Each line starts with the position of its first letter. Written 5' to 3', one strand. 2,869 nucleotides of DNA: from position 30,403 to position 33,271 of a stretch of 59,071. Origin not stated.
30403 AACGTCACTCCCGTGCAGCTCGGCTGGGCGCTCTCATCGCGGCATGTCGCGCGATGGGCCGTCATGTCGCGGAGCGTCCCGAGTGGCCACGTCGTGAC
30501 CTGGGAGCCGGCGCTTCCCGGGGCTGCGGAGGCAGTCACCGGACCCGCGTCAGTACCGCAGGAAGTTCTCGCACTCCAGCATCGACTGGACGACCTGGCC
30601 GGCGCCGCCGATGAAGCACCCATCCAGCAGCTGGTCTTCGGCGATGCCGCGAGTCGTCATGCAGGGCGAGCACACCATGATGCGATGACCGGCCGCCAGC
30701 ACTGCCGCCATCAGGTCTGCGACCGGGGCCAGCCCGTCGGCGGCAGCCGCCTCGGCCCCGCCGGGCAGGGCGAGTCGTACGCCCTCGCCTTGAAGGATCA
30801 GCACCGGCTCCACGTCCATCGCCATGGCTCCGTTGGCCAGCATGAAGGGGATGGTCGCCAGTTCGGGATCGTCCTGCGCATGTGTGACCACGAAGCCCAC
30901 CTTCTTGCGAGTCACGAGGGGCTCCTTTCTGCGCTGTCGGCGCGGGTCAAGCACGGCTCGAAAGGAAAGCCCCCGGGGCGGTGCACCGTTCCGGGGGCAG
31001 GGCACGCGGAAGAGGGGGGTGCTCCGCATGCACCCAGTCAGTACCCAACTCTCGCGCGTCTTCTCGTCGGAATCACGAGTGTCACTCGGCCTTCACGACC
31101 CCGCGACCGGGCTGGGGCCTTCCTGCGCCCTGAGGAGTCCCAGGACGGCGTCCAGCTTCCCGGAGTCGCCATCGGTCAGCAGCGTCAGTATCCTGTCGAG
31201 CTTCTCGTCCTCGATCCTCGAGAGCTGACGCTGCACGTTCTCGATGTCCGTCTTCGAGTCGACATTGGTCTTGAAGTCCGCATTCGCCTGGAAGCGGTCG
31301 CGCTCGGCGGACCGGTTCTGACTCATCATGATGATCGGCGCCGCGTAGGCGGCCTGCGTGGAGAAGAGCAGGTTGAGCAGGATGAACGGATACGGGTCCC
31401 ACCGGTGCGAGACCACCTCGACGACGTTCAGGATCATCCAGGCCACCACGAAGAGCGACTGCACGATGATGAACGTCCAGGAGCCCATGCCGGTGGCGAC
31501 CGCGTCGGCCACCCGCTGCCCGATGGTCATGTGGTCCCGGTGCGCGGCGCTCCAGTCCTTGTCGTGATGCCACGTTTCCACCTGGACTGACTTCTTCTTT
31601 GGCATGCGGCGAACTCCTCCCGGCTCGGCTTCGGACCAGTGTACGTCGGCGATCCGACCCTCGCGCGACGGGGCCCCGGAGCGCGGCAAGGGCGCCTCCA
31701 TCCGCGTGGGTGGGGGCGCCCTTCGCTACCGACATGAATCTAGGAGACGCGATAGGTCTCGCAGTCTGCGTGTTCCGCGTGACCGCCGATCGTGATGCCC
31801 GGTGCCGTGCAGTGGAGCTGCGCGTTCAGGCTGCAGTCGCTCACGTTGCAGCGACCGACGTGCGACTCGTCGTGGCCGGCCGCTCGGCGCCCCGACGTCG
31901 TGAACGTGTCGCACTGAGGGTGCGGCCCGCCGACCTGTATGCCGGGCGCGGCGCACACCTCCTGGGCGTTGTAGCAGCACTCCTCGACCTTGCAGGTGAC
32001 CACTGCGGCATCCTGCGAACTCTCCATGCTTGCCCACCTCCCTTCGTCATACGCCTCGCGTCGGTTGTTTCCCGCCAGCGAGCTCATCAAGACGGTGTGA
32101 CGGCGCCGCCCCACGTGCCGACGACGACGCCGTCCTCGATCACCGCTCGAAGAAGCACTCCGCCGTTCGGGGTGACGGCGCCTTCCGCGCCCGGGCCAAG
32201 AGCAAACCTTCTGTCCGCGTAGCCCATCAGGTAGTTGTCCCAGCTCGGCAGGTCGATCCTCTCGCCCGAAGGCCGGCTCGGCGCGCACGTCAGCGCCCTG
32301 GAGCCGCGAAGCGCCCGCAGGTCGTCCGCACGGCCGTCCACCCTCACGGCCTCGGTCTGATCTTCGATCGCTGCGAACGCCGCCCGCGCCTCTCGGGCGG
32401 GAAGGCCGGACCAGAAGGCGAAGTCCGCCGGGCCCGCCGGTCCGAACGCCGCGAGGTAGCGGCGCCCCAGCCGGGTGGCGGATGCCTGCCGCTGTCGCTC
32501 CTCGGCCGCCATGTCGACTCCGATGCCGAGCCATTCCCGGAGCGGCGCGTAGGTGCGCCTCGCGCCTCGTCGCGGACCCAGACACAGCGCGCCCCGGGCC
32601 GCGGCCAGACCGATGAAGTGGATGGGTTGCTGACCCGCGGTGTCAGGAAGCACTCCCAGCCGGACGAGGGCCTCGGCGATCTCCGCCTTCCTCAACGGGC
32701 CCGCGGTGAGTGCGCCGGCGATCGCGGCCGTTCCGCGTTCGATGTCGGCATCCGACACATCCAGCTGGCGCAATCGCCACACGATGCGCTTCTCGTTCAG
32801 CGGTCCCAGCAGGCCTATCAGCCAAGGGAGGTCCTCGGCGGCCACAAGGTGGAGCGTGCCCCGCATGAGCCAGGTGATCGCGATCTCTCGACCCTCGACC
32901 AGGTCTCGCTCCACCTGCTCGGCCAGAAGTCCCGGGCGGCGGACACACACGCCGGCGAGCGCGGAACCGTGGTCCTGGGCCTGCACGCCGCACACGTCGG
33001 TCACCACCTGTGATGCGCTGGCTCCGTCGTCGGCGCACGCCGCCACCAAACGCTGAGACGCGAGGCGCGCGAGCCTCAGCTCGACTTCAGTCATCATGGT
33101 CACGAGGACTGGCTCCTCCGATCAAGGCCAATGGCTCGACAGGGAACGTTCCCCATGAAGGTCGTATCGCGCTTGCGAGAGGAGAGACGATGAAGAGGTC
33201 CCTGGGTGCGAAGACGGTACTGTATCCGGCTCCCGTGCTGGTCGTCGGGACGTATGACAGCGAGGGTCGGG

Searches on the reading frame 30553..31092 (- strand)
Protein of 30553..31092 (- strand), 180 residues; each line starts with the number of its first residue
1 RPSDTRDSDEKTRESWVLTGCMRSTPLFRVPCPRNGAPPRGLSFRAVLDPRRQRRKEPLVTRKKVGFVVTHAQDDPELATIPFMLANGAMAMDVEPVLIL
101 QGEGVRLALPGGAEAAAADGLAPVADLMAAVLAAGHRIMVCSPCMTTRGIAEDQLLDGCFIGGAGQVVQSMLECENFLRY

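Call 23: search_protein_families(library=pfam, proteins=[window:30553-31092:-], max_evalue=0.001)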
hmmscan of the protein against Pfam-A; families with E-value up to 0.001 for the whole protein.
window:30553-31092:- (180 aa): 2 families
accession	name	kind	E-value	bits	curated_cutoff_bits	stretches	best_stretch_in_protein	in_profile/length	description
PF02635.20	DsrE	-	3.7e-18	66.2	22.7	1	63-178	1-114/116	DsrE/DsrF-like family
PF13686.11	DrsE_2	-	8e-06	26.3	25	0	117-175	94-152/156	DsrE/DsrF/DrsH-like family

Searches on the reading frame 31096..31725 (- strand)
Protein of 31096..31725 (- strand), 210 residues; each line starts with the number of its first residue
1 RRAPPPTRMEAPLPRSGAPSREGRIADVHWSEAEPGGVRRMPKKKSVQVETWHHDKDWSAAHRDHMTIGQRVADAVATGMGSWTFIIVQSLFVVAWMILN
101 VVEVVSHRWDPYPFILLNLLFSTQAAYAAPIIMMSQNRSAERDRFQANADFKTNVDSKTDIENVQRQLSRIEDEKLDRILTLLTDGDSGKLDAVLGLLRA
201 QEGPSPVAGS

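Call 23: search_protein_families(library=pfam, proteins=[window:31096-31725:-], max_evalue=0.001)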
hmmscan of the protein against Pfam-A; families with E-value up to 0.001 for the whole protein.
window:31096-31725:- (210 aa): 1 family
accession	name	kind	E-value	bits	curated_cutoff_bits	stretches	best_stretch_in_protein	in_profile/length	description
PF06210.16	DUF1003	-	9.2e-37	125.8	27.4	1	80-175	1-96/103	Protein of unknown function (DUF1003)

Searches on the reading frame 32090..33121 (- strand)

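Call 23: search_protein_families(library=pfam, proteins=[window:32090-33121:-], max_evalue=0.001)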
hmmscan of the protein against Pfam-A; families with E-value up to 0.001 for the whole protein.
window:32090-33121:- (344 aa): 1 family
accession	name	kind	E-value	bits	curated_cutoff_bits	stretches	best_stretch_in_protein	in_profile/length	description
PF06224.18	AlkZ-like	-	1.9e-52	179.4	25.9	1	41-337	2-292/329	DNA glycosylase AlkZ-like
